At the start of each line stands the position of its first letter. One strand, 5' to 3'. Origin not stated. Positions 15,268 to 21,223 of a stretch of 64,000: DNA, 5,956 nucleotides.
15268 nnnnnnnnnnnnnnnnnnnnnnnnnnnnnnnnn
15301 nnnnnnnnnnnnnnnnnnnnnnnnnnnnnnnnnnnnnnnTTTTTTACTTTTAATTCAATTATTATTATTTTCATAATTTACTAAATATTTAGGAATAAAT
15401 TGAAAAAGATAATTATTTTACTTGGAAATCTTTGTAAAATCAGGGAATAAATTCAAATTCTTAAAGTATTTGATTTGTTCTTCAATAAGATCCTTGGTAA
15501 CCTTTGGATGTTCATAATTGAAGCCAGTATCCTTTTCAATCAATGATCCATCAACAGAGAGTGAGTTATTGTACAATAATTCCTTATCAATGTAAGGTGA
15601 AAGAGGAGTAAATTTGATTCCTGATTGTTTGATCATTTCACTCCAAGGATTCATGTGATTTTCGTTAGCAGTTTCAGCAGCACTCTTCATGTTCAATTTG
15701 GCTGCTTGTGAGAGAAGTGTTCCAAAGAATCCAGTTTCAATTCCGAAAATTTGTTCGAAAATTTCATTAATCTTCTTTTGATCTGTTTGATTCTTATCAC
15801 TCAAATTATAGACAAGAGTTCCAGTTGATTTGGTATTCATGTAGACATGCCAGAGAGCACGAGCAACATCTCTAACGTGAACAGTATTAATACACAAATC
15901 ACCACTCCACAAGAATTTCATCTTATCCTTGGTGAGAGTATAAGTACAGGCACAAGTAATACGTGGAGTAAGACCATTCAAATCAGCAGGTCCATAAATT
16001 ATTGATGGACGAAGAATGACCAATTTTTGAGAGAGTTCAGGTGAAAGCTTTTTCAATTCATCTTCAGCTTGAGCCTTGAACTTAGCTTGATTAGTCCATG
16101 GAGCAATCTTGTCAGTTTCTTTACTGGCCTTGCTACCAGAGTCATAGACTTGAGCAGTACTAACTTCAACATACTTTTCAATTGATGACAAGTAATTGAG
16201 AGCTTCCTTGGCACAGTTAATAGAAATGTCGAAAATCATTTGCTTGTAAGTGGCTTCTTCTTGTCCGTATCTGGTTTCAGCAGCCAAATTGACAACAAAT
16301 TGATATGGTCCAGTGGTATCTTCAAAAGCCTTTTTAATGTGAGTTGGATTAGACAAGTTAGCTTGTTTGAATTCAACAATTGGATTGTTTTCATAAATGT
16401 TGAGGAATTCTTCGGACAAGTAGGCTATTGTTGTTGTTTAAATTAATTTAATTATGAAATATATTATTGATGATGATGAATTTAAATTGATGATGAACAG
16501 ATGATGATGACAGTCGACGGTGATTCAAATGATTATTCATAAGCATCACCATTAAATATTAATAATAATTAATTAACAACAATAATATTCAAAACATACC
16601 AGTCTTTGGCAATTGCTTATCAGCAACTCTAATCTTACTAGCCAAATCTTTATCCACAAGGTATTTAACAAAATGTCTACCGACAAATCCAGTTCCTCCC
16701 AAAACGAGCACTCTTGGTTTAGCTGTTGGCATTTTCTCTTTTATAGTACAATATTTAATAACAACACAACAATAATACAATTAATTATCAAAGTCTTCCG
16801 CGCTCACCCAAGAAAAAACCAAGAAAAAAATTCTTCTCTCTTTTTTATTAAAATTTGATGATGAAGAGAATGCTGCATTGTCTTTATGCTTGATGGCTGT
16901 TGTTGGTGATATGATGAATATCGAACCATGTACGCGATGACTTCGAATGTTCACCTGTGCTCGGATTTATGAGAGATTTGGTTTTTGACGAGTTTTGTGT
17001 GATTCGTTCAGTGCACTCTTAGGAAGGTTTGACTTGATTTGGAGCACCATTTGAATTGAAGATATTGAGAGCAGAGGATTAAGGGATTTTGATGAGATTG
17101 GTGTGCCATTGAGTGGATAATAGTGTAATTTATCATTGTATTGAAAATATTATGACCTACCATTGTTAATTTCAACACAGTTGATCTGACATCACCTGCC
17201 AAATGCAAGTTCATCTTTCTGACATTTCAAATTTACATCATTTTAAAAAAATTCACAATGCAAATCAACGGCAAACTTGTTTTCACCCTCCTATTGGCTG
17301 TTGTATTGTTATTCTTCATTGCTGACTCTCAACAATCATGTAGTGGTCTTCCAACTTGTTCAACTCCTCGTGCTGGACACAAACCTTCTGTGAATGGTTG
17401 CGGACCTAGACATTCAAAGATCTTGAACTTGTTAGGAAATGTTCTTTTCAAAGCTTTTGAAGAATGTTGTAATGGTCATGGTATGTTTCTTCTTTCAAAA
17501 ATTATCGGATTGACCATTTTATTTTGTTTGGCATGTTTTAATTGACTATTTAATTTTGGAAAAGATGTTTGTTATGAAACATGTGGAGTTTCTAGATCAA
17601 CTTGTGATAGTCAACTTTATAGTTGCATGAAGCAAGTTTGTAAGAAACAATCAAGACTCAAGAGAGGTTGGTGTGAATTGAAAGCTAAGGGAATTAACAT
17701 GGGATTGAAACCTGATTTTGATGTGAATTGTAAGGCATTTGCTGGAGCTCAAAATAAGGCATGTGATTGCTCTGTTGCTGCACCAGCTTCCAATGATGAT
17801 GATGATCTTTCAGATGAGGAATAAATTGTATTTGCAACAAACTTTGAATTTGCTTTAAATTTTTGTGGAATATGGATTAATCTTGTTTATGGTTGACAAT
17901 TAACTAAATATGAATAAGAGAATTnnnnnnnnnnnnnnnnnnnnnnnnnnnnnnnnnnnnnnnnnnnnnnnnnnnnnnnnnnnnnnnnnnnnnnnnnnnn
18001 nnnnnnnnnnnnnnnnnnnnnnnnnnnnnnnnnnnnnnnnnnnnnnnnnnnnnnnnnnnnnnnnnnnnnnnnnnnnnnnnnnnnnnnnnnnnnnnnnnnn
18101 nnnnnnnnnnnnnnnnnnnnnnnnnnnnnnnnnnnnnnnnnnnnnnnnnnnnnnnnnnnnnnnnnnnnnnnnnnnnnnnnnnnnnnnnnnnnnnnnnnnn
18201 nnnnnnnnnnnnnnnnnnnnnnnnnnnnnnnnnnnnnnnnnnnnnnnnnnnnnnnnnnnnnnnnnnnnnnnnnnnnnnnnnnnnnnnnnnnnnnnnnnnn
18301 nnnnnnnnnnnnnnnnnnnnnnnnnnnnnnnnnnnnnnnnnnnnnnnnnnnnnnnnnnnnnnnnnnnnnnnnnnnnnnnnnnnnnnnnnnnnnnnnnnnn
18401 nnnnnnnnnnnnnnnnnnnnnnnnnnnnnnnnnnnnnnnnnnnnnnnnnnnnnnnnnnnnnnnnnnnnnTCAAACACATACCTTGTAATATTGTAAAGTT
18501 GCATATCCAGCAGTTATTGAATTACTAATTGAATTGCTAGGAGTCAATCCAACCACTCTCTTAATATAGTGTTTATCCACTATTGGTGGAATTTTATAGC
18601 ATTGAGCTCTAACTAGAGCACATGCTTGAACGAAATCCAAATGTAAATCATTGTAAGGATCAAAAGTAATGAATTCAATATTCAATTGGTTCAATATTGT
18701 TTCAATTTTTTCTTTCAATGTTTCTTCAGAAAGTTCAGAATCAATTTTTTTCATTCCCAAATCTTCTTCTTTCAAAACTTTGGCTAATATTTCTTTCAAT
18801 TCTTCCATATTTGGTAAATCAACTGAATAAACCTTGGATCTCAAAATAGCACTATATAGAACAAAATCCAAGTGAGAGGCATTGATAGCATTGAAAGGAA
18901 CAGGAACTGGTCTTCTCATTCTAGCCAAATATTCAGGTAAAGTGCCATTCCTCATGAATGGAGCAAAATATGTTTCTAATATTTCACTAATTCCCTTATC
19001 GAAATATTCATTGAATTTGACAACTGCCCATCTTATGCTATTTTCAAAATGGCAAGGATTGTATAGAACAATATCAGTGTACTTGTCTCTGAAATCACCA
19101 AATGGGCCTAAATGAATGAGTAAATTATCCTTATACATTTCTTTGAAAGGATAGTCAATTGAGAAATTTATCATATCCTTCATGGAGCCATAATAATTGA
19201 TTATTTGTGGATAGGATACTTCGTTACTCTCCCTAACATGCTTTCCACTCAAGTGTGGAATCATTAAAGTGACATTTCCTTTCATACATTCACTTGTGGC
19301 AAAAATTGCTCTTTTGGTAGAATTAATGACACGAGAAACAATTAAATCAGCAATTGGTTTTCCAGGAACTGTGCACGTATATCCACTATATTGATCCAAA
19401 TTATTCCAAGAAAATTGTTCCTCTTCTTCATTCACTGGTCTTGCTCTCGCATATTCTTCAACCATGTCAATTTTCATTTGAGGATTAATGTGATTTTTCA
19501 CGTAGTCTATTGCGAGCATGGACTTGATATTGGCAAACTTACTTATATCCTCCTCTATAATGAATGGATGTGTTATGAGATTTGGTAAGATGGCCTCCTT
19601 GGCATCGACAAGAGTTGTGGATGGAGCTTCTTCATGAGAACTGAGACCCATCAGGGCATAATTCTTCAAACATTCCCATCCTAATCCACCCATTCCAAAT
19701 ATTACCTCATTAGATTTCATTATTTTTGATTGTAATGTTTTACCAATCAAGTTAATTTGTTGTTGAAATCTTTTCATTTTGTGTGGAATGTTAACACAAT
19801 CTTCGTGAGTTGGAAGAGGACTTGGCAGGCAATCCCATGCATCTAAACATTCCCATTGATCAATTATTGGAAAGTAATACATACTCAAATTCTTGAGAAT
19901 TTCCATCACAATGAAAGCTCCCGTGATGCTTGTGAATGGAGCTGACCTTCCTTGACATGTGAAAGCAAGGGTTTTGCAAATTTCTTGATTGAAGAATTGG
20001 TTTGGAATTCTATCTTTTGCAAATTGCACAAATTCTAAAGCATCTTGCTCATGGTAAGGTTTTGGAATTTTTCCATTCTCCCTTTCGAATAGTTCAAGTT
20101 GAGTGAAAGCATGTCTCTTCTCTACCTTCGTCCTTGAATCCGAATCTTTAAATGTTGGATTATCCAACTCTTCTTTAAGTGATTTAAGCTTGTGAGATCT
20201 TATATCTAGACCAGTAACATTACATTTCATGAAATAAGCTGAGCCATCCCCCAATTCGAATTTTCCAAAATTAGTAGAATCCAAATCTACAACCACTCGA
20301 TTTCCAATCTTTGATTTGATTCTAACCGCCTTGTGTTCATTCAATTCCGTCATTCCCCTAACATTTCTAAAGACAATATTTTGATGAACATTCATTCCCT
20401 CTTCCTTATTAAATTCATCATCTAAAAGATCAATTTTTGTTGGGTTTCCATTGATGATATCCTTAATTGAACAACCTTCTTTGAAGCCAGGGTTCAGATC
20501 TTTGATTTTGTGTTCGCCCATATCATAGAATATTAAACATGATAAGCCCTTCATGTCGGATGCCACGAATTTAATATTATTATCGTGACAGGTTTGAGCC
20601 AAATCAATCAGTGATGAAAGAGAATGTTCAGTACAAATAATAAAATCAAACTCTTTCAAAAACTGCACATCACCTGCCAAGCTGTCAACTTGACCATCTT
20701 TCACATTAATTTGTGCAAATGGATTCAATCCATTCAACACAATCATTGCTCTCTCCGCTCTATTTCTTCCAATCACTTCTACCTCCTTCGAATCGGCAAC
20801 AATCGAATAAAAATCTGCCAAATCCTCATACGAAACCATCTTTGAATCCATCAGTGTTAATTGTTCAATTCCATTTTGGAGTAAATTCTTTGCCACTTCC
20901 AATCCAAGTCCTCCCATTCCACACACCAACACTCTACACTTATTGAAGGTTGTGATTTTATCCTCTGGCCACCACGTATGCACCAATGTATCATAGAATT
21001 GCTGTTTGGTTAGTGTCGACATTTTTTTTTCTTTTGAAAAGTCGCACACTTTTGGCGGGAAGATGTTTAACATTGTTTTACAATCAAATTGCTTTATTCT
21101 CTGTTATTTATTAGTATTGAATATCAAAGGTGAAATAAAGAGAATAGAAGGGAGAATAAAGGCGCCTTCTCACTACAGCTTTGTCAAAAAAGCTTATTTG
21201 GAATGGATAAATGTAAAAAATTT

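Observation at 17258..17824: Group XII secretory phospholipase A2 with the catalytic motif split by an intron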

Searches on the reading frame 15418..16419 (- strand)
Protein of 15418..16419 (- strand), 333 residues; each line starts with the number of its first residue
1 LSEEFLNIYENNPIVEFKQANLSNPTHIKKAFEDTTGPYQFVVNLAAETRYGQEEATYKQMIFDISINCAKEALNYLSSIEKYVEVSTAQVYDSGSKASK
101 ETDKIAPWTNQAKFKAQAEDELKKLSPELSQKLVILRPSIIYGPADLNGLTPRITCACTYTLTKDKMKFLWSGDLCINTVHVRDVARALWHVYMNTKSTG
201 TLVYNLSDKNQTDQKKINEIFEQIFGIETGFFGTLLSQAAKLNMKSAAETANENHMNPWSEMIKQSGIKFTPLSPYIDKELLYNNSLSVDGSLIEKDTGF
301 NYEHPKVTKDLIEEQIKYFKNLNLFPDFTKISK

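Call 40: search_protein_families(library=pfam, proteins=[window:15418-16419:-], max_evalue=0.001)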
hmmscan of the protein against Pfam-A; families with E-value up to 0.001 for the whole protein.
window:15418-16419:- (333 aa): 1 family
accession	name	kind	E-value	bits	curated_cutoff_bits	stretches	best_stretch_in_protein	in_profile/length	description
PF01370.27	Epimerase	-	1.8e-14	54.2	20.9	1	15-205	43-238/240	NAD dependent epimerase/dehydratase family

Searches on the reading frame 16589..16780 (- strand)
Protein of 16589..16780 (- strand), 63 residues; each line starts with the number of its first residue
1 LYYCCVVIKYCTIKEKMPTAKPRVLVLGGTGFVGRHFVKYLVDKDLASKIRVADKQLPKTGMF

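Call 40: search_protein_families(library=pfam, proteins=[window:16589-16780:-], max_evalue=0.001)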
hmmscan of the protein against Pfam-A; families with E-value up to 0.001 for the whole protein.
window:16589-16780:- (63 aa): 2 families
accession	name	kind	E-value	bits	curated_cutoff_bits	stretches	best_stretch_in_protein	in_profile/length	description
PF01073.25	3Beta_HSD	-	3e-06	26.9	22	1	25-56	1-32/280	3-beta hydroxysteroid dehydrogenase/isomerase family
PF01370.27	Epimerase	-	0.00015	21.7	20.9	1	24-54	1-29/240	NAD dependent epimerase/dehydratase family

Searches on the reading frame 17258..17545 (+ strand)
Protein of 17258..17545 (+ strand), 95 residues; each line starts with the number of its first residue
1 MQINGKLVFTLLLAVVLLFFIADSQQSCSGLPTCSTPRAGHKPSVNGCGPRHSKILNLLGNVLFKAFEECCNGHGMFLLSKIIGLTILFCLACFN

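Call 63: list_cluster_members(proteins=[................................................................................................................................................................, P0001, window:17258-17545:+, window:17627-17824:+, P0017, P0018, P0019, P0020, P0022, P0025])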
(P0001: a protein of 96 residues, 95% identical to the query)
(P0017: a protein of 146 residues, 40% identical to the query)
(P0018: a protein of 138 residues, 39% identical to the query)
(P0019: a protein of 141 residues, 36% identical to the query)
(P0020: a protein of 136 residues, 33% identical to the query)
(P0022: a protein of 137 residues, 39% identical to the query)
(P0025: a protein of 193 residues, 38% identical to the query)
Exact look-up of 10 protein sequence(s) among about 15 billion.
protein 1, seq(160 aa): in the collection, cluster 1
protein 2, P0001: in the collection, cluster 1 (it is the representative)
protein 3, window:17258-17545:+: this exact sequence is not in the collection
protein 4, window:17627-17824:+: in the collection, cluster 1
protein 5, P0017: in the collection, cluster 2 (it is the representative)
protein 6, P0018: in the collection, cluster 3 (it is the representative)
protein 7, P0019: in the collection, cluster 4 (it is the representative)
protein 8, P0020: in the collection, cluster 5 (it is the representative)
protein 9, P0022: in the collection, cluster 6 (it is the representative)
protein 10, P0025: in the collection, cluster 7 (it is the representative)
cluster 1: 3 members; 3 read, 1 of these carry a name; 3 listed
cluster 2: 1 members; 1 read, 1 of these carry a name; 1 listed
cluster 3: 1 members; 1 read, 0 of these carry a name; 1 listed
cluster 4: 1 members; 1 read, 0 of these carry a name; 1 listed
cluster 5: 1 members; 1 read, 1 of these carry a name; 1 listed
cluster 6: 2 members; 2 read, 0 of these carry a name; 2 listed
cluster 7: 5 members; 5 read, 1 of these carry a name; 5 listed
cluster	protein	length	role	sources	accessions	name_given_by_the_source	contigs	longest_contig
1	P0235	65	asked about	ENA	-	-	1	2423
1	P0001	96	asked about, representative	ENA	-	-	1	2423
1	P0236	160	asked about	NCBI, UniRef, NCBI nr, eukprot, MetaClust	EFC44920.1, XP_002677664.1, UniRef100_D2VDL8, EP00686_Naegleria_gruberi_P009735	predicted protein [Naegleria gruberi] | Predicted protein n=1 Tax=Naegleria gruberi TaxID=5762 RepID=D2VDL8_NAEGR | uncharacterized protein NAEGRDRAFT_66966 [Naegleria gruberi]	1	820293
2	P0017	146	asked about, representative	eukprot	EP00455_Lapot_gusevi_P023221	TRINITY_DN2413_c0_g1_i1.p1 TRINITY_DN2413_c0_g1~~TRINITY_DN2413_c0_g1_i1.p1 ORF ...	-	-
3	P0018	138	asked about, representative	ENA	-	-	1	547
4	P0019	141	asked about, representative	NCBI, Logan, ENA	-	-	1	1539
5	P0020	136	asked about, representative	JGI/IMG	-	hypothetical protein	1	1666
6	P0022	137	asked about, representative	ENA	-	-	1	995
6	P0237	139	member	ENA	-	-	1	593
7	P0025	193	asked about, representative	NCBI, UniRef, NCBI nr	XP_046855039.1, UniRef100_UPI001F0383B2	group XIIA secretory phospholipase A2-like [Xenia sp. Carnegie-2017] | group XIIA secretory phospholipase A2-like n=1 Tax=Xenia sp. Carnegie-2017 TaxID=2897299 ...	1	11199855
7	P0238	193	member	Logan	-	-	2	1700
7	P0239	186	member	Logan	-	-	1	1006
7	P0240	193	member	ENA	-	-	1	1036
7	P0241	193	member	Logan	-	-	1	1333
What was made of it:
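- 17258..17480 (+): Exon 1 (223 nt): start codon, signal peptide, Ca2+-loop region, CCNGH, and the first base of the Asp75 codon. Identical to the start of RefSeq XP_002677664.1 (call 63).
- Tried and rejected: Call 63 showed this was wrong.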

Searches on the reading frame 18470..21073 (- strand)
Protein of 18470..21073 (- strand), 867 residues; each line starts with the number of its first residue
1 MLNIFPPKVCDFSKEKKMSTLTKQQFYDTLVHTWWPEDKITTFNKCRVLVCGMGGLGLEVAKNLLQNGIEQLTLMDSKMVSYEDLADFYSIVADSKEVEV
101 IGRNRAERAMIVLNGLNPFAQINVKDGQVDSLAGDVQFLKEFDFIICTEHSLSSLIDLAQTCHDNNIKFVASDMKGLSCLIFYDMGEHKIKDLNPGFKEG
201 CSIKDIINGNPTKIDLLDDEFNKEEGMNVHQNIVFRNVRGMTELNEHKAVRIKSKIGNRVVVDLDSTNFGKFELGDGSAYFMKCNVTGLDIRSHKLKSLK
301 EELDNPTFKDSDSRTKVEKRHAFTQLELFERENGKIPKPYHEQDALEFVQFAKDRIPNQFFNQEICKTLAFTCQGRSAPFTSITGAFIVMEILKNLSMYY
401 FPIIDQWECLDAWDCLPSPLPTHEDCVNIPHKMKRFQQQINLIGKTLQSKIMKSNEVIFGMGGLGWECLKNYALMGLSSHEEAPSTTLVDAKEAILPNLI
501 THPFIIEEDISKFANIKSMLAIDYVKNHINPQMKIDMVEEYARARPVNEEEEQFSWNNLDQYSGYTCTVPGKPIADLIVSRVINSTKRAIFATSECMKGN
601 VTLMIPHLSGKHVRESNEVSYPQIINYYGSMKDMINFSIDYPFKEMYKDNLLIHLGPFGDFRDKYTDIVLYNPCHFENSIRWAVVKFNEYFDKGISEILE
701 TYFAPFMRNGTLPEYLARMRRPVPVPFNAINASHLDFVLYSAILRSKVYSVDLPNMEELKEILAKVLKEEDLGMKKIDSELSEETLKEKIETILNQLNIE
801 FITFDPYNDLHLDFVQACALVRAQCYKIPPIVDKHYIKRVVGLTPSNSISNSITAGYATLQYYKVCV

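Call 10: find_encoding_contigs(protein=window:18470-21073:-, flank=2000, max_places=4)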
Protein window:18470-21073:- (867 aa): no gene with exactly this product is on record in the collection.

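Call 40: search_protein_families(library=pfam, proteins=[window:18470-21073:-], max_evalue=0.001)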
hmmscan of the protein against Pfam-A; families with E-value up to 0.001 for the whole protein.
window:18470-21073:- (867 aa): 4 families
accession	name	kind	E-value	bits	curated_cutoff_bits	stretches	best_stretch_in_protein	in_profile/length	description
PF00899.27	ThiF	-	2.2e-28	99.5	28.1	2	35-398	10-204/238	ThiF family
PF10585.14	UBA_E1_SCCH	-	2.4e-23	83.7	21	2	670-837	61-253/254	Ubiquitin-activating enzyme, SCCH domain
PF16191.10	E1_4HB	-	4.8e-06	26.9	25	1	297-354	8-68/70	Ubiquitin-activating enzyme E1 four-helix bundle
PF16190.11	E1_FCCH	-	5.2e-05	23.7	29.5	1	210-273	2-61/70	Ubiquitin-activating enzyme E1 FCCH domain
